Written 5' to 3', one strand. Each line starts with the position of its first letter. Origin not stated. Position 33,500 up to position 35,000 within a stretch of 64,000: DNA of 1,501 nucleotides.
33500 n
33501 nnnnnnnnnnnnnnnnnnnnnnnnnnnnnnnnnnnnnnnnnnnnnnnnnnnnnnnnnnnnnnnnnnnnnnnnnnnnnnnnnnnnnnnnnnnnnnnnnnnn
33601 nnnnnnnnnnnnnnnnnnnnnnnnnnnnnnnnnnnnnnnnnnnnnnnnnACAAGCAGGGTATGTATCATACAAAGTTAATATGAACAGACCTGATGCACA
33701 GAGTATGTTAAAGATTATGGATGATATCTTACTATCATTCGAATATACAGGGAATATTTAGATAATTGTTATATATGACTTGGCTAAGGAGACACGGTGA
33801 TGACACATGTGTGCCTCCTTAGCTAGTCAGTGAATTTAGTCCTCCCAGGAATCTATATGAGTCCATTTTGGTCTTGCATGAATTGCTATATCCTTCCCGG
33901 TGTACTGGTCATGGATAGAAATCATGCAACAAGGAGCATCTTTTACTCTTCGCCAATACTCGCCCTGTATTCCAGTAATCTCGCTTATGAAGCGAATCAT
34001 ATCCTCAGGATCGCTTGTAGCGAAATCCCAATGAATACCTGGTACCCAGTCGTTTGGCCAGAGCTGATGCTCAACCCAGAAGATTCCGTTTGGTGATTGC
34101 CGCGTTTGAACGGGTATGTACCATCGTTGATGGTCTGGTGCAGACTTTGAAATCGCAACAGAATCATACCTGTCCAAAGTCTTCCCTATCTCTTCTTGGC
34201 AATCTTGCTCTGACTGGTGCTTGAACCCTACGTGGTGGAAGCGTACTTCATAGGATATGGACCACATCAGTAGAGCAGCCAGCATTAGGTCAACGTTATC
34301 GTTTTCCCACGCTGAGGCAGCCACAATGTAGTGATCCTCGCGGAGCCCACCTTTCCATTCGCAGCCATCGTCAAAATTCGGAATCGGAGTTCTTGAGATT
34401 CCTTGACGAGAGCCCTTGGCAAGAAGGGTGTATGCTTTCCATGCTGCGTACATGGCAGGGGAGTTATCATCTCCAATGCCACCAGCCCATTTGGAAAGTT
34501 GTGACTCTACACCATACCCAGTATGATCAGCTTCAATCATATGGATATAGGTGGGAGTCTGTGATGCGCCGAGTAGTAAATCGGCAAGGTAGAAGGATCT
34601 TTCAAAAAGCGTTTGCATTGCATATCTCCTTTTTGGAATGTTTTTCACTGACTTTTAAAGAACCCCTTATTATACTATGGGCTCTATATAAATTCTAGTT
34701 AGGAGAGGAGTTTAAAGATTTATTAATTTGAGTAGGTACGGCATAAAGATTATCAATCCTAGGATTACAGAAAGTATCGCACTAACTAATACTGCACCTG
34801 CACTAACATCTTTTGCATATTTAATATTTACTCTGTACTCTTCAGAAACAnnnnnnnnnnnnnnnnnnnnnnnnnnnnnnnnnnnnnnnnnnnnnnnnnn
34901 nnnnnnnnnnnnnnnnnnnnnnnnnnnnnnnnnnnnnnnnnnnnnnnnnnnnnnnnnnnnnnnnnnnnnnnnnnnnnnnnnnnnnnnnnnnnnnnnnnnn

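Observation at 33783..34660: Single GC-rich, foreign-looking gene bounded by a hairpin between convergent genes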

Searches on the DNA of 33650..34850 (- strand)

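Call 77: search_rna_families(source=window, start=33650, end=34850, threshold=evalue, max_evalue=10)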
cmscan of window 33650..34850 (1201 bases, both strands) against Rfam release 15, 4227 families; matches with E-value up to 10: 0.
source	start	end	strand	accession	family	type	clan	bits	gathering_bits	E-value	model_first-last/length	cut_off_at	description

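Call 104: build_rna_model(alignment_id=A9)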
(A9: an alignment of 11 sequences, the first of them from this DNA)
Model R1 built from alignment A9 (11 sequences, 68 columns); structure: RNAalifold consensus.
model positions 62; base pairs 16; branch points 0; effective number of sequences 4.04; information 0.902 bits per position. Calibrated on 0.2 Mb of random sequence (short: E-values are rough).
structure used (alignment columns):
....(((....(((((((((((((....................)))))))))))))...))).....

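Call 105: search_with_rna_model(model_id=R1, sources=[window, L001, L002, L007, L008, L009, L010, L011, L012, L013, L014, L017, L018, L019, L020, L026, L027], max_evalue=1)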
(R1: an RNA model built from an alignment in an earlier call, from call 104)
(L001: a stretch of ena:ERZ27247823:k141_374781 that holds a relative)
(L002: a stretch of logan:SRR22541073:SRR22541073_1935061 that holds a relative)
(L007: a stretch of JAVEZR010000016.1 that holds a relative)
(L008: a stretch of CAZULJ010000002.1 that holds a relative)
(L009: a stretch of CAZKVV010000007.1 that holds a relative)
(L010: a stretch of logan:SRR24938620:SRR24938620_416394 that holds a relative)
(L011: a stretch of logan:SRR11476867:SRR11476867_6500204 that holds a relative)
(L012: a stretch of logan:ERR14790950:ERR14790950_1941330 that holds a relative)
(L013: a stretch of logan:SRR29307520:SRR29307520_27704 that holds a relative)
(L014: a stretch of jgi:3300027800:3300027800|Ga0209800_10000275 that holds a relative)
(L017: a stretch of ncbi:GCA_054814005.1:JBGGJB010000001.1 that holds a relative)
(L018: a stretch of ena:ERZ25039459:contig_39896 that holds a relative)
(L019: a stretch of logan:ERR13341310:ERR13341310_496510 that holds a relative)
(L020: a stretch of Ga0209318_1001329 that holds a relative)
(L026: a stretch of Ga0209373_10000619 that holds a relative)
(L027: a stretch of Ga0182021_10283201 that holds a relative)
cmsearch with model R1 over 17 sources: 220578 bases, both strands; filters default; matches with E-value up to 1: 30.
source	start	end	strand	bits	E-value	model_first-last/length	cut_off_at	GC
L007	1617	1679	+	82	4.8e-18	1-62/62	no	0.43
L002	1826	1887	+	77.5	7.2e-17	1-62/62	no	0.47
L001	2164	2227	+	77.1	8.9e-17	1-62/62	no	0.42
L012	1360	1421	+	77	9.8e-17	1-62/62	no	0.45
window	33773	33832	-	73.9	6.2e-16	1-62/62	no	0.48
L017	8795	8857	+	73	1e-15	1-62/62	no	0.35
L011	1038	1101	+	72.1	1.8e-15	1-62/62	no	0.44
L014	8794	8857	+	72.1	1.8e-15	1-62/62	no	0.44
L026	3245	3308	+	71.2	3.1e-15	1-62/62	no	0.41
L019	3765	3828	+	69.7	7.2e-15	1-62/62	no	0.41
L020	3271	3332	+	65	1.2e-13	1-62/62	no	0.4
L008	10757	10821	+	60.9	1.4e-12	1-62/62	no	0.37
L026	1673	1731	+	45.1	1.7e-08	1-62/62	no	0.42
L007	1617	1679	-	40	3.6e-07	1-62/62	no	0.43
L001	2164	2227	-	38.3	9.7e-07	1-62/62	no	0.42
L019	10650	10710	+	38.3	1e-06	1-62/62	no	0.44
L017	8795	8857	-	35.1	6.7e-06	1-62/62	no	0.35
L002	1826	1887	-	34.4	1e-05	1-62/62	no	0.47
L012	1360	1421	-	31.8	4.8e-05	1-62/62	no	0.45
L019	3765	3828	-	27.6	0.00058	1-62/62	no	0.41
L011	1038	1101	-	26.9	0.00087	1-62/62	no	0.44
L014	8794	8857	-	26.9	0.00087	1-62/62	no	0.44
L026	3245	3308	-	25.7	0.0018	1-62/62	no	0.41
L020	3271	3332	-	23.7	0.006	1-62/62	no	0.4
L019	10650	10710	-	23.3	0.0073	1-62/62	no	0.44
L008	10757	10821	-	21.9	0.017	1-62/62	no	0.37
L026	1673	1731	-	21.7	0.02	1-62/62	no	0.42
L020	4141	4175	+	17.7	0.21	12-51/62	no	0.49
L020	4141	4175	-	16.3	0.49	12-51/62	no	0.49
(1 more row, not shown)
